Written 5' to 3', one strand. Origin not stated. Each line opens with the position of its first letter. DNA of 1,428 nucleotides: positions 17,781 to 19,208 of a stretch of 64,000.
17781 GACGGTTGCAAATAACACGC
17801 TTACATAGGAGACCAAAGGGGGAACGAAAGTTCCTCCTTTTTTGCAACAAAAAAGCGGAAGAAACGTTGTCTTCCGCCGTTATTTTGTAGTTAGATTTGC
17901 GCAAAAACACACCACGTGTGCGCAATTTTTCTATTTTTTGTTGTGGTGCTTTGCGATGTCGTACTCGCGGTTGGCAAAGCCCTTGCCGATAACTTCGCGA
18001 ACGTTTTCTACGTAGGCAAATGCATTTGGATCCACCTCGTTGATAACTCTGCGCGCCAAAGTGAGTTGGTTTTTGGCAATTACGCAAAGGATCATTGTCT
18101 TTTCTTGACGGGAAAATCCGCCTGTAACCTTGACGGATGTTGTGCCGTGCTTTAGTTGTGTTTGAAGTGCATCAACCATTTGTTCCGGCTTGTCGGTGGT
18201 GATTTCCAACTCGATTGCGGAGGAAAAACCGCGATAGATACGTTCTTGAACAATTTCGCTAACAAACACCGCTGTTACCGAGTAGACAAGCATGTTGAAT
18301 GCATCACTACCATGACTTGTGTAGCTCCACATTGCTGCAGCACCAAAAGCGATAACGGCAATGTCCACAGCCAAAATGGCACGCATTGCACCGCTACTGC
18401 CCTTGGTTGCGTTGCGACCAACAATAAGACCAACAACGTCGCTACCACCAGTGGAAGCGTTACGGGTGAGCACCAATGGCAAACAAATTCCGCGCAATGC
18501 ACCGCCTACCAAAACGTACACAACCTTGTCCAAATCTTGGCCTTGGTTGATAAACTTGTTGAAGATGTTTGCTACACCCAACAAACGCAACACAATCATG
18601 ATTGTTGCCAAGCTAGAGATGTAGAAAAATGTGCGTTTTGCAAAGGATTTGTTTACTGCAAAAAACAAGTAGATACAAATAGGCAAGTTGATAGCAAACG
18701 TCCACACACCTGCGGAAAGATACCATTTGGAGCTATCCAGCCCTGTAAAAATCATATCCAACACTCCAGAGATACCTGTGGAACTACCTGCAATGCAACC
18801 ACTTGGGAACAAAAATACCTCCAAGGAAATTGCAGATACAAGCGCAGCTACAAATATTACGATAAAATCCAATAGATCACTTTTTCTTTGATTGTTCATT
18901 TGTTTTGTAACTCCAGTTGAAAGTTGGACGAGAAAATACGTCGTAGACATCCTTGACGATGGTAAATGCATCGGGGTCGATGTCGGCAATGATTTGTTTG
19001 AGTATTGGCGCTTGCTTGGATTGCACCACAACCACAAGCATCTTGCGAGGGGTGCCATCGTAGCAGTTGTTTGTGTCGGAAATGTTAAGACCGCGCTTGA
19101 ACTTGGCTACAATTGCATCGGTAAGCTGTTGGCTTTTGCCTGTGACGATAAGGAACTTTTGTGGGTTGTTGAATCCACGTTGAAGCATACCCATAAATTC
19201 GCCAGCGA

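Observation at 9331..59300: Dispersed ~30-bp palindromic intergenic motif with a CACGTG core (11 copies)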

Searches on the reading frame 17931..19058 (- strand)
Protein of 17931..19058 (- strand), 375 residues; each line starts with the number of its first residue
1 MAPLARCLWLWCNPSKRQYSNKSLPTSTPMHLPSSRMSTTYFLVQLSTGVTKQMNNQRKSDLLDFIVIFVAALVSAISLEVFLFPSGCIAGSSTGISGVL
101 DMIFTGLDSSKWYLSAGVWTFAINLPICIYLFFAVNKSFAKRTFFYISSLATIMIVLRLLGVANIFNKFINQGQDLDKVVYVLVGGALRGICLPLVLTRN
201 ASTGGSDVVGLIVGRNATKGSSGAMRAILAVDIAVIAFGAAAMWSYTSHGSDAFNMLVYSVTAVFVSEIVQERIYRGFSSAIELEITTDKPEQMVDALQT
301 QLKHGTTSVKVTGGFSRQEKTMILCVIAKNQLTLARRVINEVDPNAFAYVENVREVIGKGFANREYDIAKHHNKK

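Call 7: search_protein_families(library=pfam, proteins=[window:17931-19058:-])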
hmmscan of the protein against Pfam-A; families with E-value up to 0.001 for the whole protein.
window:17931-19058:- (375 aa): 2 families
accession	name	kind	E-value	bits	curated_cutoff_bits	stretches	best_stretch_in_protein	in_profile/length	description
PF02588.21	YitT_membrane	-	2.8e-24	86.1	24.3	1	64-298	1-204/205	Uncharacterised 5xTM membrane BCR, YitT family COG1284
PF10035.14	DUF2179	-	1.7e-17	63.4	22.8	1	304-358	1-55/55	Uncharacterized protein conserved in bacteria (DUF2179)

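Call 24: list_cluster_members(proteins=[window:17931-19058:-, window:28674-29978:+, window:30350-31243:-, window:35418-36143:-, window:37597-38070:-, window:44674-45615:-, window:45697-46773:-, window:54686-56509:-, window:56646-57212:-, window:59490-59897:-])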
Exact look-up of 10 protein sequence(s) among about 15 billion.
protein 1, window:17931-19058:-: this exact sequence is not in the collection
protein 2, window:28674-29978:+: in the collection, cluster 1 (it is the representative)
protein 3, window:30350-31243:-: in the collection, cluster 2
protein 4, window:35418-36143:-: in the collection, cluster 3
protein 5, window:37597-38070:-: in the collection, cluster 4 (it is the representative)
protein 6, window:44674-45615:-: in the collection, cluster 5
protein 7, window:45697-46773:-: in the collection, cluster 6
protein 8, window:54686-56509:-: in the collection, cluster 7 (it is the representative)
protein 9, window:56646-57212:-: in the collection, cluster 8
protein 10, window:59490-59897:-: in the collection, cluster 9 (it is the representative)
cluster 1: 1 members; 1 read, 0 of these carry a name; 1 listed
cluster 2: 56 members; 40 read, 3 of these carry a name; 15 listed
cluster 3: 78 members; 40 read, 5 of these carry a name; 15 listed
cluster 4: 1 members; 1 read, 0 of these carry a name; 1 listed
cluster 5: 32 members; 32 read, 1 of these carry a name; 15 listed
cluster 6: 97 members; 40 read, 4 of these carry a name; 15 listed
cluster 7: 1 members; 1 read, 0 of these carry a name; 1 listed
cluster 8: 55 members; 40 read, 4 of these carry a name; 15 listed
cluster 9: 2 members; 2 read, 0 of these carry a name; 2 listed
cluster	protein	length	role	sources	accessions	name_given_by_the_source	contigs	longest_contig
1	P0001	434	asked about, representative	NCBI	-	-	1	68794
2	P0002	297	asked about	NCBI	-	-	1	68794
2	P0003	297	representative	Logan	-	-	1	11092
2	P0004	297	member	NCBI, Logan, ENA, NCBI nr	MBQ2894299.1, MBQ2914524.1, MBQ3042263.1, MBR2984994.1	MAG: DegV family protein [Clostridia bacterium] | DegV family protein [Clostridia bacterium]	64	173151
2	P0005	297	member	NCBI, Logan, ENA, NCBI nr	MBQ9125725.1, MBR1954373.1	MAG: DegV family protein [Clostridia bacterium] | DegV family protein [Clostridia bacterium]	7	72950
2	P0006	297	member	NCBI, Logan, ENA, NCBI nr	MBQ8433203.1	MAG: DegV family protein [Clostridia bacterium] | DegV family protein [Clostridia bacterium]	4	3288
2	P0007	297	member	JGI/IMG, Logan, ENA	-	-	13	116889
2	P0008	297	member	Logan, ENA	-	-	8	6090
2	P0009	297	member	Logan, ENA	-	-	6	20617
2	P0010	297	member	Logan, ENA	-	-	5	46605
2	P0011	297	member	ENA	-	-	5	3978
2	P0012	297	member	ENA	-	-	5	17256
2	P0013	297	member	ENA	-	-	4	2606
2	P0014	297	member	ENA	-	-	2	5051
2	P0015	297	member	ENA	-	-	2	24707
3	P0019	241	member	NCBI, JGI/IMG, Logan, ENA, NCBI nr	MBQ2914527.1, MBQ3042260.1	MAG: DNA repair protein RecO [Clostridia bacterium] | DNA repair protein RecO [Clostridia bacterium]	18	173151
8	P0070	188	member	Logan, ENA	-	-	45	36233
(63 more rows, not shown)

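Call 25: find_encoding_contigs(protein=P0019, flank=10000, max_places=10)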
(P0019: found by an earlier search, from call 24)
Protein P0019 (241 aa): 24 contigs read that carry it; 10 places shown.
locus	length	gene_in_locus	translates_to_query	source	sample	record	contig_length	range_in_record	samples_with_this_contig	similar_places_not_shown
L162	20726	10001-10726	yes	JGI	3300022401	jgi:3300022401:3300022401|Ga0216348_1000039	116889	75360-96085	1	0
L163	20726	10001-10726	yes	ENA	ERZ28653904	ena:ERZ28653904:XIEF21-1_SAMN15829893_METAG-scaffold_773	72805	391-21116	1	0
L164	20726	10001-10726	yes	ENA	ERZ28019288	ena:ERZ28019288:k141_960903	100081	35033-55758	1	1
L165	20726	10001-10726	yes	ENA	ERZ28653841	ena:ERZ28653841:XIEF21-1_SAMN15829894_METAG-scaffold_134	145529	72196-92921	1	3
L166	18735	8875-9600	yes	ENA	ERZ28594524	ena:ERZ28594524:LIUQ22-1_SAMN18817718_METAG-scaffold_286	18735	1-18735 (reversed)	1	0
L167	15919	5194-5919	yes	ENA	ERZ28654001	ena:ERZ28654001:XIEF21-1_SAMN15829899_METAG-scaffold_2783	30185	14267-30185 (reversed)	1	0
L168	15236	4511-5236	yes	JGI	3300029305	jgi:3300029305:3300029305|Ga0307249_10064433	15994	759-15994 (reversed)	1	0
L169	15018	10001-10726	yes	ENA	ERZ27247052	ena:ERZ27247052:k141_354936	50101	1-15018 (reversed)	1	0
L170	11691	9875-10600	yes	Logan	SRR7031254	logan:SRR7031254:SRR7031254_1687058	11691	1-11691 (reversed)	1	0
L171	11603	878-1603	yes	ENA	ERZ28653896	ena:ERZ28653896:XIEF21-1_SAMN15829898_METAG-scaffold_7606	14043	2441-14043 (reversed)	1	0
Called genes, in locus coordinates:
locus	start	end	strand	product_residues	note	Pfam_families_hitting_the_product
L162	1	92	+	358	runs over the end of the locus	PF02540:NAD_synthase (weak), PF02568:ThiI (weak), PF03054:tRNA_Me_trans, PF06508:QueC (weak), PF20259:tRNA_Me_trans_M, PF20258:tRNA_Me_trans_C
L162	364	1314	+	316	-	PF07786:HGSNAT_cat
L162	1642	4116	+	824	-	PF00403:HMA, PF00122:E1-E2_ATPase, PF00702:Hydrolase, PF08282:Hydrolase_3 (faint), PF00403:HMA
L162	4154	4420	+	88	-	PF07873:YabP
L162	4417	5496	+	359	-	PF06898:YqfD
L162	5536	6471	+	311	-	PF02562:PhoH, PF13245:AAA_19, PF13604:AAA_30 (weak)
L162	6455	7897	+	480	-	PF07698:7TM-7TMR_HD, PF01966:HD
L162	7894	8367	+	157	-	PF02130:YbeY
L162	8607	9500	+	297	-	PF00025:Arf (weak), PF00350:Dynamin_N (weak), PF01926:MMR_HSR1, PF02421:FeoB_N, PF04548:AIG1 (weak), PF10662:PduV-EutP, PF00009:GTP_EFTU, PF07650:KH_2, +1 more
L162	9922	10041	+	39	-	PF14006:YqzL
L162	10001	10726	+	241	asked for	PF11967:RecO_N, PF02565:RecO_C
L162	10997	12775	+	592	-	PF00664:ABC_membrane, PF00005:ABC_tran, PF02463:SMC_N (faint)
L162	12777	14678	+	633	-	PF00664:ABC_membrane, PF00005:ABC_tran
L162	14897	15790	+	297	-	PF02645:DegV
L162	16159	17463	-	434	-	PF02040:ArsB, PF03600:CitMHS, PF16980:CitMHS_2 (faint)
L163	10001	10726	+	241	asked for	PF11967:RecO_N, PF02565:RecO_C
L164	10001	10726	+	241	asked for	PF11967:RecO_N, PF02565:RecO_C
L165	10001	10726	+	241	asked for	PF11967:RecO_N, PF02565:RecO_C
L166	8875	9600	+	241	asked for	PF11967:RecO_N, PF02565:RecO_C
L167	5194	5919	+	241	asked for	PF11967:RecO_N, PF02565:RecO_C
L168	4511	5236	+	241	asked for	PF11967:RecO_N, PF02565:RecO_C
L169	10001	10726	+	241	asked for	PF11967:RecO_N, PF02565:RecO_C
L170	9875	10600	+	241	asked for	PF11967:RecO_N, PF02565:RecO_C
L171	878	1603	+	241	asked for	PF11967:RecO_N, PF02565:RecO_C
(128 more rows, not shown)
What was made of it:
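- Checked: YqzL comes from the precomputed Pfam tag on the relatives' 39-aa gene (call 25).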

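Call 30: find_encoding_contigs(protein=P0070, flank=10000, max_places=10)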
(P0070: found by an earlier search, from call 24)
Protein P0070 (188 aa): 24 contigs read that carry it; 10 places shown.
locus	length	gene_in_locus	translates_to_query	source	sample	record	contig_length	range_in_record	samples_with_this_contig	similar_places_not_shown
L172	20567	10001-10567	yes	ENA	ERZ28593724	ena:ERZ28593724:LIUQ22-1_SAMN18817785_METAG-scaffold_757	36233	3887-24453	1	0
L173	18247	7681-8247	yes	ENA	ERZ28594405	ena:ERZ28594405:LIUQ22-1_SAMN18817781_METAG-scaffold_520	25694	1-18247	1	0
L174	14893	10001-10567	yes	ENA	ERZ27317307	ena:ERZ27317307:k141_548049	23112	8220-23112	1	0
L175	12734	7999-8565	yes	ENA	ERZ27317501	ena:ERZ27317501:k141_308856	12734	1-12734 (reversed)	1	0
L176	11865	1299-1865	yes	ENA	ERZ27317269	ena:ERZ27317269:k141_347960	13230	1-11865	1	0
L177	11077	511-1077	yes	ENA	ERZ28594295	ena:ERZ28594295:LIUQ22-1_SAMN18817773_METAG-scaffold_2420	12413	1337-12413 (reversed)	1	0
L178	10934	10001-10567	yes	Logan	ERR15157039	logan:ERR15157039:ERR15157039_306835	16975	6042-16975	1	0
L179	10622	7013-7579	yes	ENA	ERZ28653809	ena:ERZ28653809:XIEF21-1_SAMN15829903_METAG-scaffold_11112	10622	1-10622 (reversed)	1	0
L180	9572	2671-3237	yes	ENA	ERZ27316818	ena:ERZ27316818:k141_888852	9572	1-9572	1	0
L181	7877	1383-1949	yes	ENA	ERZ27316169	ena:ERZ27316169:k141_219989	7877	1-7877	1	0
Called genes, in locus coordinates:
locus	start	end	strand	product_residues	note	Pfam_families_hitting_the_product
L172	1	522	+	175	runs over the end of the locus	-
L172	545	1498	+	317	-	-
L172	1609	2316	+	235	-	PF01580:FtsK_SpoIIIE, PF04665:Pox_A32 (faint), PF12846:AAA_10 (faint), PF13401:AAA_22 (weak)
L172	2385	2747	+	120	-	-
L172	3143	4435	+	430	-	PF05697:Trigger_N, PF00254:FKBP_C, PF05698:Trigger_C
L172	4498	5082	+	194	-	PF00574:CLP_protease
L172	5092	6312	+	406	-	PF06689:zf-C4_ClpX, PF00493:MCM (weak), PF05496:RuvB_N (faint), PF01078:Mg_chelatase (faint), PF07724:AAA_2, PF00004:AAA, PF07728:AAA_5 (faint), PF10431:ClpB_D2-small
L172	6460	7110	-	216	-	-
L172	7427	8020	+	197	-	-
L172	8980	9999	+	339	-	PF03444:WHD_HrcA (weak), PF01628:HrcA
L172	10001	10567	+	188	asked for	PF01025:GrpE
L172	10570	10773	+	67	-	-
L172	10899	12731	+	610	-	PF00012:HSP70, PF06723:MreB_Mbl, PF00012:HSP70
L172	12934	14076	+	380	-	PF00226:DnaJ, PF01556:DnaJ_C, PF00684:DnaJ_CXXCXGXG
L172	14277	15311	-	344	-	-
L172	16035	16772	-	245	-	PF02463:SMC_N, PF00005:ABC_tran, PF09818:ABC_ATPase (faint), PF13304:AAA_21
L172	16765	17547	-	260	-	PF00528:BPD_transp_1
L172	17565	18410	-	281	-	PF00497:SBP_bac_3, PF10613:Lig_chan-Glu_bd (weak)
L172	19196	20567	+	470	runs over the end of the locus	PF07497:Rho_RNA_bind, PF00006:ATP-synt_ab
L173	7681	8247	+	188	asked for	PF01025:GrpE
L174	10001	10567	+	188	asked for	PF01025:GrpE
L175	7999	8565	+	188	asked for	PF01025:GrpE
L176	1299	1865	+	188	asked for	PF01025:GrpE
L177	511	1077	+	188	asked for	PF01025:GrpE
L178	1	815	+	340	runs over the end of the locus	PF02547:Queuosine_synth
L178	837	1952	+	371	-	PF01702:TGT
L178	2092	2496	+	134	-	PF02699:YajC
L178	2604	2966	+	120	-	-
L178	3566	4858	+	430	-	PF05697:Trigger_N, PF00254:FKBP_C, PF05698:Trigger_C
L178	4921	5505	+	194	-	PF00574:CLP_protease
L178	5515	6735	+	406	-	PF06689:zf-C4_ClpX, PF00493:MCM (weak), PF05496:RuvB_N (faint), PF01078:Mg_chelatase (faint), PF07724:AAA_2, PF00004:AAA, PF07728:AAA_5 (faint), PF10431:ClpB_D2-small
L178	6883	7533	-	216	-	-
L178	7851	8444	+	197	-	-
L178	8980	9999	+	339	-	PF03444:WHD_HrcA (weak), PF01628:HrcA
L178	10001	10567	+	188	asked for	PF01025:GrpE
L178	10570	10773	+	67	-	-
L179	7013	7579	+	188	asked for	PF01025:GrpE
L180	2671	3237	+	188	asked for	PF01025:GrpE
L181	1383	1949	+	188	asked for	PF01025:GrpE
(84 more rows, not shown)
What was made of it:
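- Rho is encoded in the window (Rho_RNA_bind in the relatives' ortholog of 46770-48218; call 30).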

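Call 68: list_cluster_members(proteins=[L178:837-1952:+, L081:10510-11322:-, L172:545-1498:+, L178:2092-2496:+])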
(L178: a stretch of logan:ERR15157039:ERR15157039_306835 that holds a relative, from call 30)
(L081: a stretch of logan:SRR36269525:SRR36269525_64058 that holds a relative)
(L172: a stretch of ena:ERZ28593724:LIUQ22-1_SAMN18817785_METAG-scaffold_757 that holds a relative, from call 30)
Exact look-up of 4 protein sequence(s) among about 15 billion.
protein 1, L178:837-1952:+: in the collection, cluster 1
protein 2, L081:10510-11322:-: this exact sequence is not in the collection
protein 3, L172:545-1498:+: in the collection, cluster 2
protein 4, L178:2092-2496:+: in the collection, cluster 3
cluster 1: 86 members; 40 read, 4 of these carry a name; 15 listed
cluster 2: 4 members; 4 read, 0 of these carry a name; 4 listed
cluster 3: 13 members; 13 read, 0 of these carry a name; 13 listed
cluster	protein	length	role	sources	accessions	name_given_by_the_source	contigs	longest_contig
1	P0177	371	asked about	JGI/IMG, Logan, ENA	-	-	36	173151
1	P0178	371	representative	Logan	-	-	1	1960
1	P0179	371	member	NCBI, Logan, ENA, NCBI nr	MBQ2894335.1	MAG: tRNA guanosine(34) transglycosylase Tgt [Clostridia bacterium] | tRNA guanosine(34) transglycosylase Tgt [Clostridia bacterium]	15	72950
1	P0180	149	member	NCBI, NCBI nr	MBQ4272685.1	MAG: tRNA-guanine transglycosylase, partial [Clostridia bacterium] | tRNA-guanine transglycosylase [Clostridia bacterium]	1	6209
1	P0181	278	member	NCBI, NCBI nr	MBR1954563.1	MAG: tRNA guanosine(34) transglycosylase Tgt, partial [Clostridia bacterium] | tRNA guanosine(34) transglycosylase Tgt [Clostridia bacterium]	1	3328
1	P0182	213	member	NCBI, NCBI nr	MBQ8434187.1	MAG: tRNA-guanine transglycosylase, partial [Clostridia bacterium] | tRNA-guanine transglycosylase [Clostridia bacterium]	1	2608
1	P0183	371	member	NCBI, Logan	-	-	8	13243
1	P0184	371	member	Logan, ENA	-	-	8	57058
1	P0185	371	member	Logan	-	-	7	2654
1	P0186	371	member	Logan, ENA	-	-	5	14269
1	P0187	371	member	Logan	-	-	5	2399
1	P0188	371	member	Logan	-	-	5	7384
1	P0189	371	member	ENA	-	-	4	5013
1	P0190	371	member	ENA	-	-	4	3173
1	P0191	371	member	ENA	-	-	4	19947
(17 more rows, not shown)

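Call 69: find_encoding_contigs(protein=P0177, flank=10000, max_places=4)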
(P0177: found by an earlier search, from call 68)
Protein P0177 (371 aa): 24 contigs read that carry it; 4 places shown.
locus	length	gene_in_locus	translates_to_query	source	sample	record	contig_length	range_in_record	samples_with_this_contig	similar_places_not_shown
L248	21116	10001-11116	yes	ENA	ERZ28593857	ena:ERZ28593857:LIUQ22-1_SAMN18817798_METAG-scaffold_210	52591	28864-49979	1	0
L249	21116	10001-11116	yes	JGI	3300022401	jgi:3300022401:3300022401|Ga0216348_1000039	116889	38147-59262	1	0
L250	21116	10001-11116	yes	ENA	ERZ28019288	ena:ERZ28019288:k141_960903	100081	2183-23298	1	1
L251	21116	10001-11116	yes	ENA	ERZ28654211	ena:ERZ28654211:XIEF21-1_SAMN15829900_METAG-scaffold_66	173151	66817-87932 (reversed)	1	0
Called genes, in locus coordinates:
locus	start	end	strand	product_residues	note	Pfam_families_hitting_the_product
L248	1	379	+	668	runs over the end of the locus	PF13472:Lipase_GDSL_2 (weak)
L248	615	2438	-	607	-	PF00009:GTP_EFTU, PF01926:MMR_HSR1 (weak), PF22042:EF-G_D2 (weak), PF03144:GTP_EFTU_D2, PF00679:EFG_C, PF21018:BipA_C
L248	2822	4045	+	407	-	PF10509:GalKase_gal_bdg, PF00288:GHMP_kinases_N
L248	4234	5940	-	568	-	PF05833:NFACT_N, PF05670:NFACT-R_1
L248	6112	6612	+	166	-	PF02075:RuvC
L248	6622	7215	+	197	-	PF01330:RuvA_N, PF00633:HHH (faint), PF14520:HHH_5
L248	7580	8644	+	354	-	PF05673:DUF815 (faint), PF05496:RuvB_N, PF00004:AAA, PF07728:AAA_5, PF17864:AAA_lid_4, PF05491:WHD_RuvB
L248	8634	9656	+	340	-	PF02547:Queuosine_synth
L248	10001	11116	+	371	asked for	PF01702:TGT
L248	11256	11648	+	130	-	PF02699:YajC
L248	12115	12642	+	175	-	-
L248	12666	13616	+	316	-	-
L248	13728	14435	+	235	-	PF01580:FtsK_SpoIIIE, PF04665:Pox_A32 (weak), PF13401:AAA_22 (weak)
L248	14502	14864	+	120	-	-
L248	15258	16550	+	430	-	PF05697:Trigger_N, PF00254:FKBP_C, PF05698:Trigger_C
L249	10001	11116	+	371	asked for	PF01702:TGT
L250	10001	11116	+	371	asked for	PF01702:TGT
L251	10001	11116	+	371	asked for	PF01702:TGT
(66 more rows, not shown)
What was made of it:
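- Tried and rejected: It was partly circumvented through cluster members (calls 68, 69).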
